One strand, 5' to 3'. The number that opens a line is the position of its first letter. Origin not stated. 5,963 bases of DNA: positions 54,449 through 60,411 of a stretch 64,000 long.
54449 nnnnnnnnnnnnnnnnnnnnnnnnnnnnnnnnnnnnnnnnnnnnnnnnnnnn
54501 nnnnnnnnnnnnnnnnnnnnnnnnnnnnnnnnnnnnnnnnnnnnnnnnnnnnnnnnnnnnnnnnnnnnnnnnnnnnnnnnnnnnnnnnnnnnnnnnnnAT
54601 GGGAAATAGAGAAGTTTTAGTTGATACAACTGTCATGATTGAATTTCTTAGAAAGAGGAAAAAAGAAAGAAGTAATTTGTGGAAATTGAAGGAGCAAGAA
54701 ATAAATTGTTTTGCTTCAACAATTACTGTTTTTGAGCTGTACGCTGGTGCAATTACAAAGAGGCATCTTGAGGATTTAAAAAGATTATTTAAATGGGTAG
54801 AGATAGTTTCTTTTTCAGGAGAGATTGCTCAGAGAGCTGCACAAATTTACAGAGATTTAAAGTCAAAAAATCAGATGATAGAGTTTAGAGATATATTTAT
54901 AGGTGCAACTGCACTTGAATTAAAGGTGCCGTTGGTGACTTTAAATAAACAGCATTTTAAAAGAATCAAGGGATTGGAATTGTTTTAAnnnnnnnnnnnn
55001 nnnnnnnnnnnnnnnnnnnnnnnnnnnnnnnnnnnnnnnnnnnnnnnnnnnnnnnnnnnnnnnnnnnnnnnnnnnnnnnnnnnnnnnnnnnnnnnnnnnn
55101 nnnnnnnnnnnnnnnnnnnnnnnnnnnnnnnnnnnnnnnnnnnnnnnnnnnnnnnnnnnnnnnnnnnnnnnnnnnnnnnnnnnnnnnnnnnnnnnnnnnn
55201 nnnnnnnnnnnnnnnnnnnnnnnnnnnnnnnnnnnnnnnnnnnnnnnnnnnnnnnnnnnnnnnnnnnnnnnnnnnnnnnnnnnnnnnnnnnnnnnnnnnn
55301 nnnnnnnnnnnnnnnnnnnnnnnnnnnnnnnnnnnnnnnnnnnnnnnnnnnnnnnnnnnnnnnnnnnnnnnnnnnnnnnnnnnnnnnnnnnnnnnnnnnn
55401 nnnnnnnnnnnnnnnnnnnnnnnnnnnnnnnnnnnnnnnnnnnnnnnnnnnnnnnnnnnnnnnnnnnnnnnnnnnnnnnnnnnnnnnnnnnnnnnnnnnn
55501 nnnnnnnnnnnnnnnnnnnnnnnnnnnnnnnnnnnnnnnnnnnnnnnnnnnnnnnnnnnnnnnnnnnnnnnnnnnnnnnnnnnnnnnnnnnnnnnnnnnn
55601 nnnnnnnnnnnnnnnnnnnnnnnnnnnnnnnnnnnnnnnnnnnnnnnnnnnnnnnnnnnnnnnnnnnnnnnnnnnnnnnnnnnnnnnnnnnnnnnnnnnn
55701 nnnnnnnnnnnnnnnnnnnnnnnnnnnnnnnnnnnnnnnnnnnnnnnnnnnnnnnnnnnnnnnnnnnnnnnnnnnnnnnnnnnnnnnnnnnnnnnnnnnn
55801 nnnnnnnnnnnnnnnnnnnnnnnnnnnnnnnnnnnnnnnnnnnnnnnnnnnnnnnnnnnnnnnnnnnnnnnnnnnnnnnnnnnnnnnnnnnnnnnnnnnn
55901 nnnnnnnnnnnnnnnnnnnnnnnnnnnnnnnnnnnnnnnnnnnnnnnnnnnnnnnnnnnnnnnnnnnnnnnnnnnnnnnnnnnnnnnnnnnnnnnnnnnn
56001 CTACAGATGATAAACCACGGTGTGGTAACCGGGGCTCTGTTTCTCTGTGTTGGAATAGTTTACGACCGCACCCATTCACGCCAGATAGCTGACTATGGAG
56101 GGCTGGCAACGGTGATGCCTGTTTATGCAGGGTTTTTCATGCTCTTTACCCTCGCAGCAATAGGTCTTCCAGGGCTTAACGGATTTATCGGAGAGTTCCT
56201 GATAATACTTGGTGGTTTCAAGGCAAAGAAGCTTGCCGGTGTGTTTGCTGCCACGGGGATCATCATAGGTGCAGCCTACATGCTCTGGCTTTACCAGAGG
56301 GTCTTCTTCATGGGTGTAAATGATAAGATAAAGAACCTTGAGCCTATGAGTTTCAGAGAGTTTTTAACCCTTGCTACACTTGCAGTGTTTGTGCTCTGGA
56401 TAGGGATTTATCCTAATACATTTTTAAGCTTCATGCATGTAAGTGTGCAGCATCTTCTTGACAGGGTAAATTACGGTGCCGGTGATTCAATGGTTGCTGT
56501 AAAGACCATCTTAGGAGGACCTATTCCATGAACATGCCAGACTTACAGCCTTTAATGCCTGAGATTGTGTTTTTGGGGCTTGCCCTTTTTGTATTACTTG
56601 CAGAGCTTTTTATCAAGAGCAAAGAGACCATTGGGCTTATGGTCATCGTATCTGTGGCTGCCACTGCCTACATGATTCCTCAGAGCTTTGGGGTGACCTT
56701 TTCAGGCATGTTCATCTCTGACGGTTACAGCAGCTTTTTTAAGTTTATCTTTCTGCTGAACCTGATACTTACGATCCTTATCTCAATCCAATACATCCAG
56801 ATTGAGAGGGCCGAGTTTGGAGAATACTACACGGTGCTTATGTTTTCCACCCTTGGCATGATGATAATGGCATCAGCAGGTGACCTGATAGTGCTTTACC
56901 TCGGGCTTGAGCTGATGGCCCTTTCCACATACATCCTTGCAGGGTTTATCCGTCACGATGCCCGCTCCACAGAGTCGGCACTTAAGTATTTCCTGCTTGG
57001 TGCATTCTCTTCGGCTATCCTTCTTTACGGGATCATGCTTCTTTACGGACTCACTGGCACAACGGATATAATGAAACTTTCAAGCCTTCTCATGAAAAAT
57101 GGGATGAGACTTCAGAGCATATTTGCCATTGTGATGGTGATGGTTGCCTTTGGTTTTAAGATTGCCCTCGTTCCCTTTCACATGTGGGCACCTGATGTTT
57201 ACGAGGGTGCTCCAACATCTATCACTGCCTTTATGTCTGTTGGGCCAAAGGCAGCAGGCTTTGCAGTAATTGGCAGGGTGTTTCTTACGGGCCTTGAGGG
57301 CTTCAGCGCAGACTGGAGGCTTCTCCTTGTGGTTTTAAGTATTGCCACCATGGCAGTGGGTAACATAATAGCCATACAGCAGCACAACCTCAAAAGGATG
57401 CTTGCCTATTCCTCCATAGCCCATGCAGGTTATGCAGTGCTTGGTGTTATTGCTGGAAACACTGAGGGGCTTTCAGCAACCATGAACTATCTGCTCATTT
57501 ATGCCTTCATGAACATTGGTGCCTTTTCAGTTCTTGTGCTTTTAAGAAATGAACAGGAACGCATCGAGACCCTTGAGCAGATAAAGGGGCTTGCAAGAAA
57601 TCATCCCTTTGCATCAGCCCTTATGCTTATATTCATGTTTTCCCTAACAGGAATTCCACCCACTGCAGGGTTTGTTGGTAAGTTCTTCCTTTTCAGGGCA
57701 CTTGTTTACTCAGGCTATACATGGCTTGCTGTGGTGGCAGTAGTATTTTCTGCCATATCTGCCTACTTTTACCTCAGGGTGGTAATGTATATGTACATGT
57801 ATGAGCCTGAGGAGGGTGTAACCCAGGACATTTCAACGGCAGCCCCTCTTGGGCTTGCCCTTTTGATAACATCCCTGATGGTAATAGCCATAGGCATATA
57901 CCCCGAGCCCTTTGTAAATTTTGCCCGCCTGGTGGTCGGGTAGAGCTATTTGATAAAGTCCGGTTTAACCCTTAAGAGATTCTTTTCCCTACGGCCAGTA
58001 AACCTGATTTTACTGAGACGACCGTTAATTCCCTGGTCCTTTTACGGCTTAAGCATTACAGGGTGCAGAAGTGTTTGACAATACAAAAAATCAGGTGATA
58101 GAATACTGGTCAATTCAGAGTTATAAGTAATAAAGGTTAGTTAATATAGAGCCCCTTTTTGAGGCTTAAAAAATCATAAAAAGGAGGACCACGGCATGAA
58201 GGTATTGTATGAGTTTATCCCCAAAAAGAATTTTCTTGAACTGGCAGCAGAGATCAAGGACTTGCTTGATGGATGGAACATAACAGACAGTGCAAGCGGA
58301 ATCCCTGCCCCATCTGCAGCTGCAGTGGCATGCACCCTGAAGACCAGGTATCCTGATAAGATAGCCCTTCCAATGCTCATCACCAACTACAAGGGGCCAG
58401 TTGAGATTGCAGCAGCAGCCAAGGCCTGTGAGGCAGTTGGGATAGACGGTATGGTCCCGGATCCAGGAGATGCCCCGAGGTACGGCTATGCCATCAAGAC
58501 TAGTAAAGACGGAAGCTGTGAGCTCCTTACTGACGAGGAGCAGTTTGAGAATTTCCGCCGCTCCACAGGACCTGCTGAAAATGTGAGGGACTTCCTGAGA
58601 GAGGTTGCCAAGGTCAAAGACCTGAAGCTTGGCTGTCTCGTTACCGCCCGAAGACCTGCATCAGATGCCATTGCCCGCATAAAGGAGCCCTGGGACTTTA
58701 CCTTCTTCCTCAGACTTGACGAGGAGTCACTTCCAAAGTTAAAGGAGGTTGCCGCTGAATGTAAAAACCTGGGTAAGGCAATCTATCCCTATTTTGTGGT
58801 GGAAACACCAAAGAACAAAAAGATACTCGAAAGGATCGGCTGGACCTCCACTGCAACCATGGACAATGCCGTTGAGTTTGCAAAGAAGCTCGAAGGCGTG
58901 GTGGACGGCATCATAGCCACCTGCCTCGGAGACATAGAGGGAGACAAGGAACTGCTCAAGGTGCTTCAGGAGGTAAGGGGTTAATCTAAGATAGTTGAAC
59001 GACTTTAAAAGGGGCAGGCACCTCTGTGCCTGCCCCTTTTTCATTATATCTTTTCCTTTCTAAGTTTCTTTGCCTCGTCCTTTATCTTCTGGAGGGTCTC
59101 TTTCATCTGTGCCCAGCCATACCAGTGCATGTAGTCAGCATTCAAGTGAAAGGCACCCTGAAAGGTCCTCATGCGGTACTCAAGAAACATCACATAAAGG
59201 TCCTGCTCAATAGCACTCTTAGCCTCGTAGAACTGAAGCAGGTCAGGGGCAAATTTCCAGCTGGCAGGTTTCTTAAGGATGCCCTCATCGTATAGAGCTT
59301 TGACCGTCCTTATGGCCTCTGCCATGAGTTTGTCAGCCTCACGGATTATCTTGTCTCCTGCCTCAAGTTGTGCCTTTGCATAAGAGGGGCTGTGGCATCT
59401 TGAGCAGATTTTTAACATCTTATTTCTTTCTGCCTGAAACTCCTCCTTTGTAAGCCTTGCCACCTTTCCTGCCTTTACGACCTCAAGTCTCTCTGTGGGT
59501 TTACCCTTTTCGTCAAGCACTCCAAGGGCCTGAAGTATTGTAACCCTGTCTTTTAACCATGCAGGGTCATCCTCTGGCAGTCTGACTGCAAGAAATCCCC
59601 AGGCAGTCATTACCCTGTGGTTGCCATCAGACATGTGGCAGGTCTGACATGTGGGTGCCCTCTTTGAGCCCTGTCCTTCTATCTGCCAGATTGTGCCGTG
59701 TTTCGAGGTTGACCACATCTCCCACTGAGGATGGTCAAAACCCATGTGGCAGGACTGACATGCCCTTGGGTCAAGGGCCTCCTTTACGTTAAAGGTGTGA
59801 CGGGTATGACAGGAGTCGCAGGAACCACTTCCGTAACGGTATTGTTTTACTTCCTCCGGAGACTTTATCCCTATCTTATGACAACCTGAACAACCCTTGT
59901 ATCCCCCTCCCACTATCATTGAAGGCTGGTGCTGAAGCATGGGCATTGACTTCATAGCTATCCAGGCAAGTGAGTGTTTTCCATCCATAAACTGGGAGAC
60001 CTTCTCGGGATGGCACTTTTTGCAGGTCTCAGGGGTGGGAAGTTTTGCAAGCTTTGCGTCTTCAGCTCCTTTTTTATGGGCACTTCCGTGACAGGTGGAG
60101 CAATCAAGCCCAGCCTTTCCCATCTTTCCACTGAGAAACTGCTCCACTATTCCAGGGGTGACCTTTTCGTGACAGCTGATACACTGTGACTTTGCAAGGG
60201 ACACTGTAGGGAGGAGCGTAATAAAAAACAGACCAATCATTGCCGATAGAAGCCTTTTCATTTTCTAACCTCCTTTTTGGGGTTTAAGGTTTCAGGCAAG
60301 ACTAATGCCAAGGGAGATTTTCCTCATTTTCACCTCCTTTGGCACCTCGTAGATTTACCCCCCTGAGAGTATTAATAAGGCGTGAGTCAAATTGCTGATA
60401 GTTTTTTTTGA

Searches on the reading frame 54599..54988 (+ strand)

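Call 58: search_protein_families(library=pfam, proteins=[window:54599-54988:+], max_evalue=0.001)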
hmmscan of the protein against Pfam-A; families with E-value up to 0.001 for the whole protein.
window:54599-54988:+ (129 aa): 1 family
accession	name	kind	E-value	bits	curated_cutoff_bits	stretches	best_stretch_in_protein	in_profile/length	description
PF01850.27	PIN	-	5.5e-15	56.5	23.6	1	6-125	1-119/120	PIN domain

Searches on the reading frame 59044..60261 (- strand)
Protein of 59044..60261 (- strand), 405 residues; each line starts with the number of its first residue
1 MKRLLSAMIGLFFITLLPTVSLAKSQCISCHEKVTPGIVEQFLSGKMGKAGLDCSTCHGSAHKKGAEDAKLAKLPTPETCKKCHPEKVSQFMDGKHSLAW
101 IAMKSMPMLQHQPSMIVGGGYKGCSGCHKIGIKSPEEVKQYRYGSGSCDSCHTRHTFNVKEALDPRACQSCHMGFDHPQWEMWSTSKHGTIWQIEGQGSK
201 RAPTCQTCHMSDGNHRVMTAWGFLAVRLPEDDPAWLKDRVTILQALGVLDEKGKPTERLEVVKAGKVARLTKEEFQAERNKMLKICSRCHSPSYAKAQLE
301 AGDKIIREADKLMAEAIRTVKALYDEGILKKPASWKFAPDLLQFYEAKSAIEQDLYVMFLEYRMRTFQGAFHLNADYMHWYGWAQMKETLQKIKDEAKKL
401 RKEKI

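Call 58: search_protein_families(library=pfam, proteins=[window:59044-60261:-], max_evalue=0.001)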
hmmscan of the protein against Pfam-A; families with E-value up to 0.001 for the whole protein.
window:59044-60261:- (405 aa): 6 families
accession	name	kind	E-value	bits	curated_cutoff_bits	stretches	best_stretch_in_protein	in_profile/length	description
PF13447.11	Multi-haem_cyto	-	6.6e-26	91.6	21.9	2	53-211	4-175/269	Seven times multi-haem cytochrome CxxCH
PF09699.15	Paired_CXXCH_1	-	5.2e-11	42.5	20.6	0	51-87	7-39/41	Doubled CXXCH motif (Paired_CXXCH_1)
PF14522.11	Cytochrome_C7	-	3.8e-10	39.9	24.8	1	24-84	13-66/67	Cytochrome c7 and related cytochrome c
PF14537.11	Cytochrom_c3_2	-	2.1e-08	34.9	25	0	49-130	4-66/79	Cytochrome c3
PF22113.1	Mtrc-MtrF_II-IV_dom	-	2.1e-07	31.1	30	0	165-219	81-139/176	Outer membrane cytochrome MtrC/MtrF-like, domains II/IV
PF13435.11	Cytochrome_C554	-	8.4e-07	30.3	20.8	1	79-153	1-84/84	Cytochrome c554 and c-prime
